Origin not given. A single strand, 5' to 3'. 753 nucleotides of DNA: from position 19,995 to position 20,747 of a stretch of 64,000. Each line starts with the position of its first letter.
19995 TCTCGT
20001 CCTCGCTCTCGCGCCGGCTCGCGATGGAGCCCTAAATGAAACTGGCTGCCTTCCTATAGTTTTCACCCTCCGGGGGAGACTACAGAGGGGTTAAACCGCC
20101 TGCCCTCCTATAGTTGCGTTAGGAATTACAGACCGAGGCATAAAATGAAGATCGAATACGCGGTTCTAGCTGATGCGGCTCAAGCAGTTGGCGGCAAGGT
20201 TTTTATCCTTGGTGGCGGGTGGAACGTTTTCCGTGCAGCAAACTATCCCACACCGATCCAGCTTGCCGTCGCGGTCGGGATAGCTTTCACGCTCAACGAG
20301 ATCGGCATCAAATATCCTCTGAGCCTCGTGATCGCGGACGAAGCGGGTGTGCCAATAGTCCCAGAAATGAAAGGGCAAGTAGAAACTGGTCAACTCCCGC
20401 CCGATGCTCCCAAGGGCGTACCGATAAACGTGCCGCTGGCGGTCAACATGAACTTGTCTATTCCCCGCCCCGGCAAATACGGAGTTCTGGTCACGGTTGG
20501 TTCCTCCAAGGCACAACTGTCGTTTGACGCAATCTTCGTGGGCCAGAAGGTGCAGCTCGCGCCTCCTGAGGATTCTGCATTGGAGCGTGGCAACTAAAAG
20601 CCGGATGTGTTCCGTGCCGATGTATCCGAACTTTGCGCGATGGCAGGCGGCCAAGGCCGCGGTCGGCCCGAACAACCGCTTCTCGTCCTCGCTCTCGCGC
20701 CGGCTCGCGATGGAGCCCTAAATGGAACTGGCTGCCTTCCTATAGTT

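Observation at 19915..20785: Short insertion between the dprE1-like and dprE2-like genes, flanked by about 185-bp direct repeats duplicating the dprE1 3' end; a 16-bp core occurs three times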

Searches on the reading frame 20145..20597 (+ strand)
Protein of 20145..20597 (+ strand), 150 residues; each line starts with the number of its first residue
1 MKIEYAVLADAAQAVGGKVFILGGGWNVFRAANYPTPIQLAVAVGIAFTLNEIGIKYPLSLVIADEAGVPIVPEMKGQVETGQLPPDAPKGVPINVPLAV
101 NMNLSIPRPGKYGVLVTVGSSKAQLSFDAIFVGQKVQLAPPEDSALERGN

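Call 11: search_protein_families(library=pfam, proteins=[window:20145-20597:+], max_evalue=0.01)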
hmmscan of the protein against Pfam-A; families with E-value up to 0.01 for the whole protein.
window:20145-20597:+ (150 aa): 1 family
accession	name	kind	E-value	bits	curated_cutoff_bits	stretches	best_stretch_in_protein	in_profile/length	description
PF22091.2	DUF6941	-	9.2e-16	58.8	27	1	4-120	1-114/125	Family of unknown function (DUF6941)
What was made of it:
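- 20145..20597 (+): Cargo gene: DUF6941 protein, 150 aa, predicted beta-sandwich. Pfam PF22091, E 9e-16 (call 11).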

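Call 14: search_protein_families(library=phrogs, proteins=[window:20145-20597:+], max_evalue=0.01)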
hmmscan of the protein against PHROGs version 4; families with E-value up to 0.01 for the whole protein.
window:20145-20597:+ (150 aa): 0 families

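Call 15: search_protein_families(library=padloc, proteins=[window:20145-20597:+], max_evalue=0.01)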
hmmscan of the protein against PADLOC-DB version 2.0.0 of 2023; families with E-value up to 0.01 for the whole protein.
window:20145-20597:+ (150 aa): 0 families

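Call 20: find_encoding_contigs(protein=window:20145-20597:+, flank=6000, max_places=10)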
Protein window:20145-20597:+ (150 aa): 1 contig read that carries it; 1 place shown.
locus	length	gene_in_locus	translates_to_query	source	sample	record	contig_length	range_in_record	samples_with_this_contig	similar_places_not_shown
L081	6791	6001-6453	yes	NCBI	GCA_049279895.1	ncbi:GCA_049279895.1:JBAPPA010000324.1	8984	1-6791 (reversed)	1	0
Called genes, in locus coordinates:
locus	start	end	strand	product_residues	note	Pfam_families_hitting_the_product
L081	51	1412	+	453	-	PF07690:MFS_1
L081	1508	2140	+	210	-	-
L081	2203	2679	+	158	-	-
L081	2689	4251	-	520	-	PF01039:Carboxyl_trans, PF03255:ACCA (weak)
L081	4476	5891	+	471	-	PF01565:FAD_binding_4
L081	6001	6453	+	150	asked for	PF22091:DUF6941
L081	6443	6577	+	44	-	-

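Call 21: find_homologous_proteins(query=window:20145-20597:+, max_evalue=0.001)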
Query window:20145-20597:+ (150 aa): 186 proteins with E <= 0.001 among 383 candidates; the best 120 are listed.
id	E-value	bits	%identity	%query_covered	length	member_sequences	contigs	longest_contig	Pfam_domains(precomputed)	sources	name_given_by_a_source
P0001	2.3e-82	292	93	100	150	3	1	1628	PF22091.3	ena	-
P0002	1.2e-71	257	79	100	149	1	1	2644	PF22091.3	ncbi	-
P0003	1.3e-68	248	76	100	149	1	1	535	PF22091.3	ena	-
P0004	1.9e-67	244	73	100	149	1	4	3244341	PF22091.3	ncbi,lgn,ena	ncbi:MAG: hypothetical protein WCA22_04495 [Candidatus Binatus sp.]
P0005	2.7e-67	243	72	100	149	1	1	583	PF22091.3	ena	-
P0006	7.5e-67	242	73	100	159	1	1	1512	PF22091.3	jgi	jgi:hypothetical protein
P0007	1.6e-66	241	73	100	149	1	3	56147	PF22091.3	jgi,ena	-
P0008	1.8e-66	241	73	100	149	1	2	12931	PF22091.3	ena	-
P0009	2.3e-66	240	73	100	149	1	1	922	PF22091.3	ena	-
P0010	2.7e-66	240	71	100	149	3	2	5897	PF22091.3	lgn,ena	-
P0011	3.5e-66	240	75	100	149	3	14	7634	PF22091.3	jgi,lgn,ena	jgi:hypothetical protein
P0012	3.6e-66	240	71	100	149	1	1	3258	PF22091.3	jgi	-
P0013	3.8e-66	240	73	100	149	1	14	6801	PF22091.3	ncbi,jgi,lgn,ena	jgi:hypothetical protein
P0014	5.8e-66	239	73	100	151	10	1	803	PF22091.3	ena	-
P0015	8.1e-66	238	71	100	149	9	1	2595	PF22091.3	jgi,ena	-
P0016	8.5e-66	238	73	100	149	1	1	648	PF22091.3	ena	-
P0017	9.8e-66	238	71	100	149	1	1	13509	PF22091.3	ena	-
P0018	9.8e-66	238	71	100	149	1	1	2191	PF22091.3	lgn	-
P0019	1.0e-65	238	73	100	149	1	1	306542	PF22091.3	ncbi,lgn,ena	-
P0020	1.4e-65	238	71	100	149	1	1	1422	PF22091.3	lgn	-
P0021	1.4e-65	238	70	100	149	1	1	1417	PF22091.3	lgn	-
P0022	1.6e-65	238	71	100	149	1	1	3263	PF22091.3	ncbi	-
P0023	1.7e-65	237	73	100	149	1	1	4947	PF22091.3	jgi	jgi:Family of unknown function (DUF6941)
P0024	1.9e-65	237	73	95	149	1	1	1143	PF22091.3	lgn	-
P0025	3.0e-65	237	69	100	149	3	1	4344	PF22091.3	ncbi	-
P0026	3.5e-65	236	69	100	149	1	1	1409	PF22091.3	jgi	jgi:uncharacterized protein DUF6941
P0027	4.3e-65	236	69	100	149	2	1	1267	PF22091.3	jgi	jgi:hypothetical protein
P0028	5.4e-65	236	71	100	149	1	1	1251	PF22091.3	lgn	-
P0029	5.6e-65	236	68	100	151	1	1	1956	PF22091.3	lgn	-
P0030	5.9e-65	236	73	100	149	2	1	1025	PF22091.3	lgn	-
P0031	6.6e-65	235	69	100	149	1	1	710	PF22091.3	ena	-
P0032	8.2e-65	235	71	100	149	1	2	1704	PF22091.3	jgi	jgi:hypothetical protein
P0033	9.5e-65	235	73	100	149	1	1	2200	PF22091.3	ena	-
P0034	1.6e-64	234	71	100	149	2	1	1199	PF22091.3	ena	-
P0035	1.8e-64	234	70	100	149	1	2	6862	PF22091.3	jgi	jgi:hypothetical protein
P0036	1.8e-64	234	70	100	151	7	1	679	PF22091.3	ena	-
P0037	1.9e-64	234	71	100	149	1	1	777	PF22091.3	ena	-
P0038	1.9e-64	234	70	100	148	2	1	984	PF22091.3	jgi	jgi:hypothetical protein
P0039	2.2e-64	234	71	100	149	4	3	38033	PF22091.3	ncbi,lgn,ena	-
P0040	2.5e-64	234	70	100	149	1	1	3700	PF22091.3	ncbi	-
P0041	2.5e-64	234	70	100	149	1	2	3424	PF22091.3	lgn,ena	-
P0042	2.6e-64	234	71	100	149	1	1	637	PF22091.3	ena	-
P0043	2.8e-64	233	69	100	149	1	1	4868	PF22091.3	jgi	jgi:hypothetical protein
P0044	2.9e-64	233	69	100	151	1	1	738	PF22091.3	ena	-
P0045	3.5e-64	233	69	100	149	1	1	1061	PF22091.3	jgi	jgi:hypothetical protein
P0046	4.8e-64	233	70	100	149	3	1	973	PF22091.3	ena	-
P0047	5.1e-64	233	67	100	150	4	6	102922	PF22091.3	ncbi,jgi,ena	jgi:hypothetical protein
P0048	6.0e-64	232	69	100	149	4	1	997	PF22091.3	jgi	jgi:uncharacterized protein DUF6941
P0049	6.9e-64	232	69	100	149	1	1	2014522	PF22091.3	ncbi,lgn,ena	-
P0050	8.3e-64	232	71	100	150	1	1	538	PF22091.3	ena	-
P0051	1.3e-63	231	67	100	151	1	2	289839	PF22091.3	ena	-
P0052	1.4e-63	231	69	100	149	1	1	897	PF22091.3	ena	-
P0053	1.4e-63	231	69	100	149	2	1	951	PF22091.3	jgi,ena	-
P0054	1.5e-63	231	69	100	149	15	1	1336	PF22091.3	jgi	jgi:hypothetical protein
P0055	1.6e-63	231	69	100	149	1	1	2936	PF22091.3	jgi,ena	-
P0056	1.6e-63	231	69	100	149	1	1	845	PF22091.3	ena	-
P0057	1.9e-63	231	68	100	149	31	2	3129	PF22091.3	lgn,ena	-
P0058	1.9e-63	231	69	100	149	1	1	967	PF22091.3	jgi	jgi:Family of unknown function (DUF6941)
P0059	2.0e-63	231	67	100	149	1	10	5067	PF22091.3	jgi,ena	jgi:hypothetical protein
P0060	2.6e-63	230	69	100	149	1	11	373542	PF22091.3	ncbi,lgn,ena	ncbi:MAG: hypothetical protein WBQ86_25440 [Candidatus Binatus sp.]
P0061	2.9e-63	230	69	100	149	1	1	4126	PF22091.3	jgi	jgi:hypothetical protein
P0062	3.2e-63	230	69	100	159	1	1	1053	PF22091.3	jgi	jgi:hypothetical protein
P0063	3.4e-63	230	69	100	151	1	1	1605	PF22091.3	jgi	jgi:hypothetical protein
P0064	3.5e-63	230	68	100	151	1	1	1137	PF22091.3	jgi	jgi:hypothetical protein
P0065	5.0e-63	229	69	100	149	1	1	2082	PF22091.3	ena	-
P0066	5.8e-63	229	68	100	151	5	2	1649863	PF22091.3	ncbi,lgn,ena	-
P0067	6.1e-63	229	67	100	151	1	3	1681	PF22091.3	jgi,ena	-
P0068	6.9e-63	229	70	100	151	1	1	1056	PF22091.3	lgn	-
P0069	8.1e-63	229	66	100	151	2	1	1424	PF22091.3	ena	-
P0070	8.2e-63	229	73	92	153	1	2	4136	PF22091.3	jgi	jgi:hypothetical protein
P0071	9.1e-63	229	69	100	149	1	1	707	PF22091.3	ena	-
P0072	1.0e-62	228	68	100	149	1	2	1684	PF22091.3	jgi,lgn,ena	-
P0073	1.3e-62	228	68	100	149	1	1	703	PF22091.3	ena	-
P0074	1.3e-62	228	68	100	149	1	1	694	PF22091.3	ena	-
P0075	1.5e-62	228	65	100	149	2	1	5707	PF22091.3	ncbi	-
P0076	1.5e-62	228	69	100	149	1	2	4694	PF22091.3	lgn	-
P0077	1.5e-62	228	69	100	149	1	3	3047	PF22091.3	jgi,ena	-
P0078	1.8e-62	228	69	100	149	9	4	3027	PF22091.3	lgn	-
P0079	2.0e-62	227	67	100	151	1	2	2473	PF22091.3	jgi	jgi:hypothetical protein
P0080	2.0e-62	227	69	100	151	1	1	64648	PF22091.3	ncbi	-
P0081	2.2e-62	227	67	100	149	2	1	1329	PF22091.3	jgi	-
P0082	2.5e-62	227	67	100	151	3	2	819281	PF22091.3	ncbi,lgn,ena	-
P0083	2.5e-62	227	69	100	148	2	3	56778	PF22091.3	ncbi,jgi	-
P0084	2.9e-62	227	68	100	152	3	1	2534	PF22091.3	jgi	jgi:hypothetical protein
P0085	3.0e-62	227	67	100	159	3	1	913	PF22091.3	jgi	jgi:hypothetical protein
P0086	3.3e-62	227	70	100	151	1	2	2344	PF22091.3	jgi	jgi:hypothetical protein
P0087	4.1e-62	226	67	100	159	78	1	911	PF22091.3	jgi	jgi:hypothetical protein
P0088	4.9e-62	226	67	100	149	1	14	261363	PF22091.3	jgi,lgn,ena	jgi:hypothetical protein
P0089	6.0e-62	226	67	100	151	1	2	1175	PF22091.3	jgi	jgi:hypothetical protein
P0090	6.0e-62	226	68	100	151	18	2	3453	PF22091.3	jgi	jgi:hypothetical protein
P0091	8.9e-62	225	66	100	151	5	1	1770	PF22091.3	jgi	jgi:Family of unknown function (DUF6941)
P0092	1.2e-61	225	67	100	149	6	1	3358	PF22091.3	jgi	jgi:hypothetical protein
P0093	1.4e-61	225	67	100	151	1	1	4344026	PF22091.3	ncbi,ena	-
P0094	1.7e-61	224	68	100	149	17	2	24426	PF22091.3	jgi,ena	jgi:hypothetical protein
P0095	1.9e-61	224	63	100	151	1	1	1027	PF22091.3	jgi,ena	-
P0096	2.1e-61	224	67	100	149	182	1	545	PF22091.3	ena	-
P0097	4.3e-61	223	66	100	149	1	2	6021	PF22091.3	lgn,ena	-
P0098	5.4e-61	223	67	100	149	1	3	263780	PF22091.3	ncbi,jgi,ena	jgi:hypothetical protein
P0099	6.6e-61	223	68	100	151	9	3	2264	PF22091.3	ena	-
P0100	6.7e-61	222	65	100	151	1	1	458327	PF22091.3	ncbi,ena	-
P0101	6.8e-61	222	67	100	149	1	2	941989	PF22091.3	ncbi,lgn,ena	-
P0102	8.6e-61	222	64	100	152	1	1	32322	PF22091.3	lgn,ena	-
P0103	8.9e-61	222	65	100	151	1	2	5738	PF22091.3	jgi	jgi:hypothetical protein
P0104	9.6e-61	222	66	100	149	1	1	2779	PF22091.3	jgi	jgi:hypothetical protein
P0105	9.9e-61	222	66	100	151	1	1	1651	PF22091.3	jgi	jgi:hypothetical protein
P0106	1.0e-60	222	65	100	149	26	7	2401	PF22091.3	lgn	-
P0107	1.4e-60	221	66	100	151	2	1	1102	PF22091.3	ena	-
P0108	1.4e-60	221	67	100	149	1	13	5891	PF22091.3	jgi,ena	jgi:hypothetical protein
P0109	1.4e-60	221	65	100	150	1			PF22091.3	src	-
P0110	1.5e-60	221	66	100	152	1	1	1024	PF22091.3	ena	-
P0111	1.6e-60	221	66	100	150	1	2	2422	PF22091.3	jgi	jgi:hypothetical protein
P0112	2.1e-60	221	65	100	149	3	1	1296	PF22091.3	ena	-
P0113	2.2e-60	221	68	100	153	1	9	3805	PF22091.3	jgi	jgi:hypothetical protein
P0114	2.5e-60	221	64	100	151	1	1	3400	PF22091.3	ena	-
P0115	3.5e-60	220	64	100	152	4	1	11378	PF22091.3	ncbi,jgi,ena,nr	ncbi:MAG TPA: hypothetical protein VKV03_12720 [Candidatus Binataceae bacterium]|nr:hypothetical pro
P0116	3.9e-60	220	67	100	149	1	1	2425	PF22091.3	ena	-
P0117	6.3e-60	219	68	100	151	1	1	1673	PF22091.3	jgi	jgi:hypothetical protein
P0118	1.1e-59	219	66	100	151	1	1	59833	PF22091.3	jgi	jgi:hypothetical protein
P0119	1.3e-59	218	67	100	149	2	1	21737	PF22091.3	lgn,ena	-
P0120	2.2e-59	218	66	100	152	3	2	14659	PF22091.3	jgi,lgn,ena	-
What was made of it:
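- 20145..20597 (+): 186 homologues with E <= 0.001; the 120 listed are 63-93% identical and the few that carry a source name are Binatus/Binataceae (call 21).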

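Call 22: find_encoding_contigs(protein=P0001, flank=3000, max_places=3)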
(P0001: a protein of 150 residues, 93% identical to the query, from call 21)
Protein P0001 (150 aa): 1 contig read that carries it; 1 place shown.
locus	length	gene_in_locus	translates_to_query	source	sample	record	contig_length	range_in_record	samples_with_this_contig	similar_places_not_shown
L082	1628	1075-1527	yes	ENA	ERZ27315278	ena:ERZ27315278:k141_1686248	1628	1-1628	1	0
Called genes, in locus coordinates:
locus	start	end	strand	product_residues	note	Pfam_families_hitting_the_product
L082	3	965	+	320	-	?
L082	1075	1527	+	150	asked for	PF22091:DUF6941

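Call 23: find_encoding_contigs(protein=P0002, flank=3000, max_places=3)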
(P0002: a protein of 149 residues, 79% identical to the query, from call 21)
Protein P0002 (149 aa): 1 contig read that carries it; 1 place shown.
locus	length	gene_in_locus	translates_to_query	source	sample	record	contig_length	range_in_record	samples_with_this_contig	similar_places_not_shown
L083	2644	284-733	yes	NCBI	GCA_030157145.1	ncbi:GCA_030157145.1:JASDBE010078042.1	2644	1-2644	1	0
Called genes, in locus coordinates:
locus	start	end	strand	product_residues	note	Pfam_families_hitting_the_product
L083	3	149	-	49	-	?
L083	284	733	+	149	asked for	PF22091:DUF6941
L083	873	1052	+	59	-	-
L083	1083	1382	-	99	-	-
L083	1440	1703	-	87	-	-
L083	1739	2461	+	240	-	PF06557:DUF1122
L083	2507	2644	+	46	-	?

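Call 24: find_encoding_contigs(protein=P0004, flank=4000, max_places=4)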
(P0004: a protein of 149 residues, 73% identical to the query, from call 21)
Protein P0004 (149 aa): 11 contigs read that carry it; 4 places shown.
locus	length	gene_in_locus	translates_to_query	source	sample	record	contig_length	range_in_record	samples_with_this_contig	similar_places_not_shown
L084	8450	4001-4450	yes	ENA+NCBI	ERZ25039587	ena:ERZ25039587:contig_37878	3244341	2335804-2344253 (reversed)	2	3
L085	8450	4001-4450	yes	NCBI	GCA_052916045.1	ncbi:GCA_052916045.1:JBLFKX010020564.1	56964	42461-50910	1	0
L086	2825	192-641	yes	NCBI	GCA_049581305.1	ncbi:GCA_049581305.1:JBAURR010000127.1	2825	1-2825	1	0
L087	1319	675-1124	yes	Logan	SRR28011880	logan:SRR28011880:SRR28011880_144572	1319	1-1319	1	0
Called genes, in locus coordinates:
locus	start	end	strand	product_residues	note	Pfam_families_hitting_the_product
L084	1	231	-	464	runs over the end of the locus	PF10396:TrmE_N, PF12631:MnmE_helical, PF01926:MMR_HSR1, PF02421:FeoB_N (weak)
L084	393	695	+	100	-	-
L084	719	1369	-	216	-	-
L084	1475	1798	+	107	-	-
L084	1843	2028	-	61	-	-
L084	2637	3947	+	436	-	PF03577:Peptidase_C69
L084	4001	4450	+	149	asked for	PF22091:DUF6941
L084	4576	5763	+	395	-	PF02771:Acyl-CoA_dh_N, PF02770:Acyl-CoA_dh_M, PF00441:Acyl-CoA_dh_1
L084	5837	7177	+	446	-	PF00909:Ammonium_transp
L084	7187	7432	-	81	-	-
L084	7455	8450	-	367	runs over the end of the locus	PF01098:FTSW_RODA_SPOVE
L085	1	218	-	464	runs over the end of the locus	PF10396:TrmE_N, PF12631:MnmE_helical, PF01926:MMR_HSR1, PF02421:FeoB_N (weak)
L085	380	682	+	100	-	-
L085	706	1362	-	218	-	-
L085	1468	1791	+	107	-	-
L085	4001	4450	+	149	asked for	PF22091:DUF6941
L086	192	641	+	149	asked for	PF22091:DUF6941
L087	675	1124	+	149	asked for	PF22091:DUF6941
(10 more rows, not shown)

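Call 25: find_encoding_contigs(protein=P0019, flank=4000, max_places=3)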
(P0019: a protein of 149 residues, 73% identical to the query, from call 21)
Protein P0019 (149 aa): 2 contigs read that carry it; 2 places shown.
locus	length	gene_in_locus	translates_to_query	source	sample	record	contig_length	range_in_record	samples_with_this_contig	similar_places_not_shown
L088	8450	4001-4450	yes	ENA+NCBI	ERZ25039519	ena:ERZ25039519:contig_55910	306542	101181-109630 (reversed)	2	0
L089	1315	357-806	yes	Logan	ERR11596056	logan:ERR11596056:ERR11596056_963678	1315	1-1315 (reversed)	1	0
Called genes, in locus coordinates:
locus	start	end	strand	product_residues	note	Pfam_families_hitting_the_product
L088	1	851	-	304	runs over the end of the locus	-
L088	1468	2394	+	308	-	PF01063:Aminotran_4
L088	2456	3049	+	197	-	PF08534:Redoxin, PF00578:AhpC-TSA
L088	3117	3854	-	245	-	PF03692:CxxCxxCC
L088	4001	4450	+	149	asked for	PF22091:DUF6941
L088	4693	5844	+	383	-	PF02771:Acyl-CoA_dh_N, PF02770:Acyl-CoA_dh_M, PF00441:Acyl-CoA_dh_1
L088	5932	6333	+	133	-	PF00571:CBS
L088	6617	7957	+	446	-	PF00909:Ammonium_transp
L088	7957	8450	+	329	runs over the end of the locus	PF00106:adh_short, PF13561:adh_short_C2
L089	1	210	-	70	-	?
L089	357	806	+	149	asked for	PF22091:DUF6941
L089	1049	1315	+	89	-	?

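Call 47: list_cluster_members(proteins=[P0001, window:20145-20597:+])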
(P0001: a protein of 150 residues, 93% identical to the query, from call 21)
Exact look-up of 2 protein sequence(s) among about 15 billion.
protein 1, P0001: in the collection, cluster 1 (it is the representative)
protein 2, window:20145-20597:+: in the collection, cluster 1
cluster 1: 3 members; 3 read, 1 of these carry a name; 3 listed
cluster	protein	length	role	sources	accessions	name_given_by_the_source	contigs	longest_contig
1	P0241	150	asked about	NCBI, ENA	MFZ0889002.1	MAG: hypothetical protein WA005_11160 [Candidatus Binataceae bacterium]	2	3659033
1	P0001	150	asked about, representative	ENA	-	-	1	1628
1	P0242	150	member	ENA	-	-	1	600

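Call 49: find_encoding_contigs(protein=P0242, flank=1000, max_places=3)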
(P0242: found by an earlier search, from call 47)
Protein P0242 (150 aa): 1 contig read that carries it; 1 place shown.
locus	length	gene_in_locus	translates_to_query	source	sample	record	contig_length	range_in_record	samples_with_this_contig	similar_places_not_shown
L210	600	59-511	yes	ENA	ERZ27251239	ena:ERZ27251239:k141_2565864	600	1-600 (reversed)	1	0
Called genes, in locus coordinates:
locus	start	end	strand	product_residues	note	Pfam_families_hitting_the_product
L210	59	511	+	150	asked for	PF22091:DUF6941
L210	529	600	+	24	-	?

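Call 50: find_encoding_contigs(protein=P0003, flank=1000, max_places=3)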
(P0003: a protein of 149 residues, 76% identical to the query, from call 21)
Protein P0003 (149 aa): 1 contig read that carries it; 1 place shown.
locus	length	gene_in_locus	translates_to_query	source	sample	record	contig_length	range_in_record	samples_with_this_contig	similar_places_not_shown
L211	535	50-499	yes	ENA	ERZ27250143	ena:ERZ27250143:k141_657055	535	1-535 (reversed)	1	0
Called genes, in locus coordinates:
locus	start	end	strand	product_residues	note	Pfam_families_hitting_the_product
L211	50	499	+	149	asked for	PF22091:DUF6941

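Call 67: predict_structure(alignment_id=A4)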
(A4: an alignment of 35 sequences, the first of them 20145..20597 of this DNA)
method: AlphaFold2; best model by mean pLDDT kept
length: 150 residues; sequences in the alignment: 35
mean_pLDDT: 68.6   pTM: 0.61
mean pLDDT of the five models: 68.6, 67.3, 66.4, 64.9, 52.9
residues with pLDDT >= 90: 0; 70-90: 95; 50-70: 26; < 50: 29
segments of 3 or more residues with pLDDT < 50: 1-4, 13-16, 132-150
pLDDT, mean of each block of 10 residues (from residue 1): 48 54 55 71 79 84 86 84 74 75 79 84 75 42 39
secondary structure, 60 per line:
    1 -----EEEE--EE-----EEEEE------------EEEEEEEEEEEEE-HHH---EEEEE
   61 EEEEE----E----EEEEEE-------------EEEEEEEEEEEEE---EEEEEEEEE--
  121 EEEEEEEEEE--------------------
elements in order: E6-9 E19-23 E36-48 E56-65 E75-80 E94-106 E110-118 E121-130
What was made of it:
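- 20145..20597 (+): AlphaFold2 pLDDT 68.6 (call 67).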
